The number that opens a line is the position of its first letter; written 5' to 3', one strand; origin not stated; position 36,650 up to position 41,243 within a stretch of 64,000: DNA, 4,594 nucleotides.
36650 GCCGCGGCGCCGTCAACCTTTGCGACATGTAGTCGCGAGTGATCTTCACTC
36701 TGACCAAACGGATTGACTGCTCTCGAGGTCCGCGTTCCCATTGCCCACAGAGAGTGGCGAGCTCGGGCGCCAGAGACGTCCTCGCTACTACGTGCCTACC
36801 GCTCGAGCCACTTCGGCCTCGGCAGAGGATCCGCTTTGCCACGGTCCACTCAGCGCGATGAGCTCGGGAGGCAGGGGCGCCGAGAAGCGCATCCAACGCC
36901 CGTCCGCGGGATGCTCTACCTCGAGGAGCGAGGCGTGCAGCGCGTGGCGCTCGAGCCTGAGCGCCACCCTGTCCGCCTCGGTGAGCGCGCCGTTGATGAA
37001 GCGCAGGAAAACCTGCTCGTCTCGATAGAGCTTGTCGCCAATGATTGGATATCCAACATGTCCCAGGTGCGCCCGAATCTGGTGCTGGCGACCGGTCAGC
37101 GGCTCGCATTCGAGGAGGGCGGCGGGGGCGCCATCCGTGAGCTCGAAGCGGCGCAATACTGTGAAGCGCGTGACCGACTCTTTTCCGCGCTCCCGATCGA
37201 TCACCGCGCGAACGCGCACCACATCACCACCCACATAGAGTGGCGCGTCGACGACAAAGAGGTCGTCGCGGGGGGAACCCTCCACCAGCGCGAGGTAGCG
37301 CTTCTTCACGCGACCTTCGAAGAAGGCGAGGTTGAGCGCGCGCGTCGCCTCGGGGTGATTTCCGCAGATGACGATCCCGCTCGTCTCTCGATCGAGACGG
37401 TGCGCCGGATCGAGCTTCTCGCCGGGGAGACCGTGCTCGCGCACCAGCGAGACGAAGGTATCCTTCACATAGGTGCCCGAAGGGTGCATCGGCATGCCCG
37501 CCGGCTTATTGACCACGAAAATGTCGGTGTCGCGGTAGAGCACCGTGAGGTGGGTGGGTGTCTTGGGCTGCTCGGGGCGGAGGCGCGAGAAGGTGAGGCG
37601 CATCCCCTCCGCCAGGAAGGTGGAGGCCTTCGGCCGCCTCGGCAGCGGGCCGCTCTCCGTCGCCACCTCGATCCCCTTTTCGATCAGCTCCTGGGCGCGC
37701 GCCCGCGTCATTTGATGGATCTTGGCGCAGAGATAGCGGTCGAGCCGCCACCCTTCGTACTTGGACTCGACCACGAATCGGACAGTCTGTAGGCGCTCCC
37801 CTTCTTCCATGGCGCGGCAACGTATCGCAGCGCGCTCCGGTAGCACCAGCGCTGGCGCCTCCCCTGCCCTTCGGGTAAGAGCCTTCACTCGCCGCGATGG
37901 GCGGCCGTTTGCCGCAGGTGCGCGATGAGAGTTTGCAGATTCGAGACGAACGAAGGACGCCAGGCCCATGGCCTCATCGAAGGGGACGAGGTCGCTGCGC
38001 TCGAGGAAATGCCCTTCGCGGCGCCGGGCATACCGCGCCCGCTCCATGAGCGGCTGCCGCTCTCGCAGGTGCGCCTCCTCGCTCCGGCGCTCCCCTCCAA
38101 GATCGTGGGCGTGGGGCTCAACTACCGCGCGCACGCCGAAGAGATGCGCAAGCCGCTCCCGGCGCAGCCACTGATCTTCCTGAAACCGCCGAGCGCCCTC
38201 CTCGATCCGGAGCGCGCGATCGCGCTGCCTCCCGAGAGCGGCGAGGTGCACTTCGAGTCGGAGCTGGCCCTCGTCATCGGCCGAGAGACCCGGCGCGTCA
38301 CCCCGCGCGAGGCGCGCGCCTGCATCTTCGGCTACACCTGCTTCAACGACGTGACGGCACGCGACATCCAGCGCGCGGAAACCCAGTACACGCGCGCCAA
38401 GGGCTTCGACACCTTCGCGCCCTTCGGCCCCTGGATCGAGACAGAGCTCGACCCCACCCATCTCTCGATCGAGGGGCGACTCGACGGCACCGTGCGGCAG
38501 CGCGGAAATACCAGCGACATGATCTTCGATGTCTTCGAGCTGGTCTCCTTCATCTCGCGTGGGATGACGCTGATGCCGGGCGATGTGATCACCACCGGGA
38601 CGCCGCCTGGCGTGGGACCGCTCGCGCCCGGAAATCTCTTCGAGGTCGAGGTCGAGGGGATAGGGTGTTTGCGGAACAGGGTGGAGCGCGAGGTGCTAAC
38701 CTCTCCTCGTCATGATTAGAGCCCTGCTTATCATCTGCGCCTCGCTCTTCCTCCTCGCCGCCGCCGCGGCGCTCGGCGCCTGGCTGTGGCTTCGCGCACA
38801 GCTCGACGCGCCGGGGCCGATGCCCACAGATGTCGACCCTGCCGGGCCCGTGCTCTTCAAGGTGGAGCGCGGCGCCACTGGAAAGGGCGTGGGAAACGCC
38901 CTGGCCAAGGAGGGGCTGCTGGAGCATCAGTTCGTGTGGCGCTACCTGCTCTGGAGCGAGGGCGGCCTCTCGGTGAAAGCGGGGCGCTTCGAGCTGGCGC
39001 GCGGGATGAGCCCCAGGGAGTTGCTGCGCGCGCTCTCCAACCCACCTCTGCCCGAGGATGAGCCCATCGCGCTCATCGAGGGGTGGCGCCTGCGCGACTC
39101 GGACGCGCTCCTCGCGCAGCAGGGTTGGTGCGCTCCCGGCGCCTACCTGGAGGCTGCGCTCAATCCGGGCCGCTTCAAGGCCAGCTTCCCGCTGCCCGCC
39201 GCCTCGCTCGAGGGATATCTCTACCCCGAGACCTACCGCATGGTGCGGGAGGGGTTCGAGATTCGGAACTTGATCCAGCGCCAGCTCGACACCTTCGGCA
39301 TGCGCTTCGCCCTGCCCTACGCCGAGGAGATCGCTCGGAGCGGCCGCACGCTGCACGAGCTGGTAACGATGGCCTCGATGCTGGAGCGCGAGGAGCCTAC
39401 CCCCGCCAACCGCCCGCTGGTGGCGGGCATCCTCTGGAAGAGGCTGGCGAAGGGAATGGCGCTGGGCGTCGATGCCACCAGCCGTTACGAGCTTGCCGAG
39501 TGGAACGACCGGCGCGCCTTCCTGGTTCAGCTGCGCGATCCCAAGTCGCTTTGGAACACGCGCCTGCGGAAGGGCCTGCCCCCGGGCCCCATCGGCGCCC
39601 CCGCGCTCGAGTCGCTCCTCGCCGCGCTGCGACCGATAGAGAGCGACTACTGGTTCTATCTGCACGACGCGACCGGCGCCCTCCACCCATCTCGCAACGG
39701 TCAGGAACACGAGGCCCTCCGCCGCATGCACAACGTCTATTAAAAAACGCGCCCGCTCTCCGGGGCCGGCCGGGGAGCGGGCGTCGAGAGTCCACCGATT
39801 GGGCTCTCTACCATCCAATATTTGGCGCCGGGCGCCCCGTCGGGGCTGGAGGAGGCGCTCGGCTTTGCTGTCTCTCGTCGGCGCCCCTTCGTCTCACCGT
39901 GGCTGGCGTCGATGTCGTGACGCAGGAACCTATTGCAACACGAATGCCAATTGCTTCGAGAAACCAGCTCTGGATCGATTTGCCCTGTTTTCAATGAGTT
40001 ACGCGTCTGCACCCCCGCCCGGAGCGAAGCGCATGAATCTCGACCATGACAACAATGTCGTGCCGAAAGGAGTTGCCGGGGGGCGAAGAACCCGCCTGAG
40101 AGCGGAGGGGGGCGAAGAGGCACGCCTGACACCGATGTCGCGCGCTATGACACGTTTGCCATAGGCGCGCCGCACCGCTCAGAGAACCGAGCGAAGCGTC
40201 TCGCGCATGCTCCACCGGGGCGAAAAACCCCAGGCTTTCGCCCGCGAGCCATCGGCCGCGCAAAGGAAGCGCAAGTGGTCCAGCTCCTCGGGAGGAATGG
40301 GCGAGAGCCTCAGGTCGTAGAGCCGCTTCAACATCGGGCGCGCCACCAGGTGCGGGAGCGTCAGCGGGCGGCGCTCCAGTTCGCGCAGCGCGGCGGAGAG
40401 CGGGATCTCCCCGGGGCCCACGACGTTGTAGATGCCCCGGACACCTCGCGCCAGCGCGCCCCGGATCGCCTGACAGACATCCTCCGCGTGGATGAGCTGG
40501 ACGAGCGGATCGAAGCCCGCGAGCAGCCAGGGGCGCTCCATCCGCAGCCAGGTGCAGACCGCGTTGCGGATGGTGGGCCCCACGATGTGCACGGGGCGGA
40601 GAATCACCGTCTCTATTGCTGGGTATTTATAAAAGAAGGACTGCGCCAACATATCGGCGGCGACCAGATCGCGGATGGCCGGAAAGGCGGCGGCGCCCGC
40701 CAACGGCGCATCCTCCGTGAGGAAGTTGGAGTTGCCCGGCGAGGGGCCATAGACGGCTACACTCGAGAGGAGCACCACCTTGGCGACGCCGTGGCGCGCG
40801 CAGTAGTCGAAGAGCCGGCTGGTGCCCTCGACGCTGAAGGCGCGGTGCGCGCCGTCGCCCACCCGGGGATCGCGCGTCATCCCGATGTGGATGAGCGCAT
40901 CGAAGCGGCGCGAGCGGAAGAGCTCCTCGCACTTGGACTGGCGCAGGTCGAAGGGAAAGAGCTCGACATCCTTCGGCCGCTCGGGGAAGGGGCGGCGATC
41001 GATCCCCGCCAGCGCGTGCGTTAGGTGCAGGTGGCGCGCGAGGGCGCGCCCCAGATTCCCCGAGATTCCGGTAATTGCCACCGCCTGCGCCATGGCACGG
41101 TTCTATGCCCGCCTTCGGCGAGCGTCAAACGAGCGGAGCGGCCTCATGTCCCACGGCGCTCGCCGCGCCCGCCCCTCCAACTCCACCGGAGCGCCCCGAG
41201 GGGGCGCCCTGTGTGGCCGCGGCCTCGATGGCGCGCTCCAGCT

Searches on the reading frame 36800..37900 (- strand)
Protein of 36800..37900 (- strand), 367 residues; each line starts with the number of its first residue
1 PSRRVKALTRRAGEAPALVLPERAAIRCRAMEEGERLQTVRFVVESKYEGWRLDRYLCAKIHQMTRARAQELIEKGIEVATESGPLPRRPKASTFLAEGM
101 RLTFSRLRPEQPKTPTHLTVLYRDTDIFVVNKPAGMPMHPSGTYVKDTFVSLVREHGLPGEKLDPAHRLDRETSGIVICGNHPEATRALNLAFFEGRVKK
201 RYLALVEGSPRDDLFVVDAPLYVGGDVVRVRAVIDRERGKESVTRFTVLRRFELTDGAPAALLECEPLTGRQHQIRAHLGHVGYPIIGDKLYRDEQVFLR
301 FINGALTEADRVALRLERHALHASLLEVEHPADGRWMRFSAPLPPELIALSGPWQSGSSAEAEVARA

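Call 91: search_protein_families(library=pfam, proteins=[window:36800-37900:-], max_evalue=0.001)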
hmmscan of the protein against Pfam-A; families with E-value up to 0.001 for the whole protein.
window:36800-37900:- (367 aa): 1 family
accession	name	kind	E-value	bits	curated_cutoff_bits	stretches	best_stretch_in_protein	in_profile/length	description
PF00849.27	PseudoU_synth_2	-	3.7e-30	105.6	26.8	1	127-279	2-150/152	RNA pseudouridylate synthase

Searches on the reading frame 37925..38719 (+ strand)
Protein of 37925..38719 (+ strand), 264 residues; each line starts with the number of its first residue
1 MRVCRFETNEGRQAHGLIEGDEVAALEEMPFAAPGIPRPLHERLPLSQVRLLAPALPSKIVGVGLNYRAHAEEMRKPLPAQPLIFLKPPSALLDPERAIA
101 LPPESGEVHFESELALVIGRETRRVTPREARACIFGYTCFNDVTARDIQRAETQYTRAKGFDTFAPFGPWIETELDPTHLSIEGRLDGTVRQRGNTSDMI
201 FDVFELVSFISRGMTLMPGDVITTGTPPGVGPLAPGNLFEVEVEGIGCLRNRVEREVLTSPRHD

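Call 46: search_protein_families(library=pfam, proteins=[window:37925-38719:+], max_evalue=0.001)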
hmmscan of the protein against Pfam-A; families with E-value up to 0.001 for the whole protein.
window:37925-38719:+ (264 aa): 2 families
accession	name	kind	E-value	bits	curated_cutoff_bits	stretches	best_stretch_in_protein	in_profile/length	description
PF01557.24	FAA_hydrolase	-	6.9e-70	235.5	23.9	1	59-253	1-213/214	Fumarylacetoacetate (FAA) hydrolase C-terminal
PF10370.14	Rv2993c-like_N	-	1.3e-12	48.9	21.3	1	1-54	1-50/50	Rv2993c-like, N-terminal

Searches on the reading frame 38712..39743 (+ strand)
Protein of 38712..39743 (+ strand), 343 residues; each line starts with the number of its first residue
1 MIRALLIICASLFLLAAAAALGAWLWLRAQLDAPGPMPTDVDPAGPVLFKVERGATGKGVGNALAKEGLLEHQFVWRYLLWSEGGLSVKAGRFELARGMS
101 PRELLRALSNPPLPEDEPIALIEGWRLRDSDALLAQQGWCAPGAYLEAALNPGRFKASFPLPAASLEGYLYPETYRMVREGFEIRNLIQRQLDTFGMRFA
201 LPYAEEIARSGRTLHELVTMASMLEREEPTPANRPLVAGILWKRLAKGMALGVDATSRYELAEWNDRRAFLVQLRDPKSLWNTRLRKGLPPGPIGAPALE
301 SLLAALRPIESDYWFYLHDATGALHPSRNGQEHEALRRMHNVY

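Call 46: search_protein_families(library=pfam, proteins=[window:38712-39743:+], max_evalue=0.001)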
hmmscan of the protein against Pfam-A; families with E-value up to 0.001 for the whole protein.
window:38712-39743:+ (343 aa): 1 family
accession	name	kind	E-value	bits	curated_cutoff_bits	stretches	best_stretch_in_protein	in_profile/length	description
PF02618.21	YceG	-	1.1e-55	189.5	32.4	1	49-336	1-272/275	YceG-like family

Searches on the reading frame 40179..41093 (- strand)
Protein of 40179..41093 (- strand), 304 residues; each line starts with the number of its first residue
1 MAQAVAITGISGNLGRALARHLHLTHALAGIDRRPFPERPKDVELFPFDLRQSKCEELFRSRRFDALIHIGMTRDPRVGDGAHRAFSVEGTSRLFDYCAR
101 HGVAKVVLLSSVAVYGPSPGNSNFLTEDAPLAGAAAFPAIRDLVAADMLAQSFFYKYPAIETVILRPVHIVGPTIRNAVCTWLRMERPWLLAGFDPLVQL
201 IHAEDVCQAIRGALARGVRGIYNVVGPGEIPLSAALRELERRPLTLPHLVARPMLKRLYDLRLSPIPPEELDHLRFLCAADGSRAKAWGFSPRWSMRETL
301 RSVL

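Call 46: search_protein_families(library=pfam, proteins=[window:40179-41093:-], max_evalue=0.001)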
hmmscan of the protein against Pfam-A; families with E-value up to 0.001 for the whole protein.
window:40179-41093:- (304 aa): 2 families
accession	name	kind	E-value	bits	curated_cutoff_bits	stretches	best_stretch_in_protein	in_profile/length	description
PF01370.27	Epimerase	-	1.3e-21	77.5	20.9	1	5-224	1-239/240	NAD dependent epimerase/dehydratase family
PF01073.25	3Beta_HSD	-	0.00031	20.3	22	1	85-179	90-190/280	3-beta hydroxysteroid dehydrogenase/isomerase family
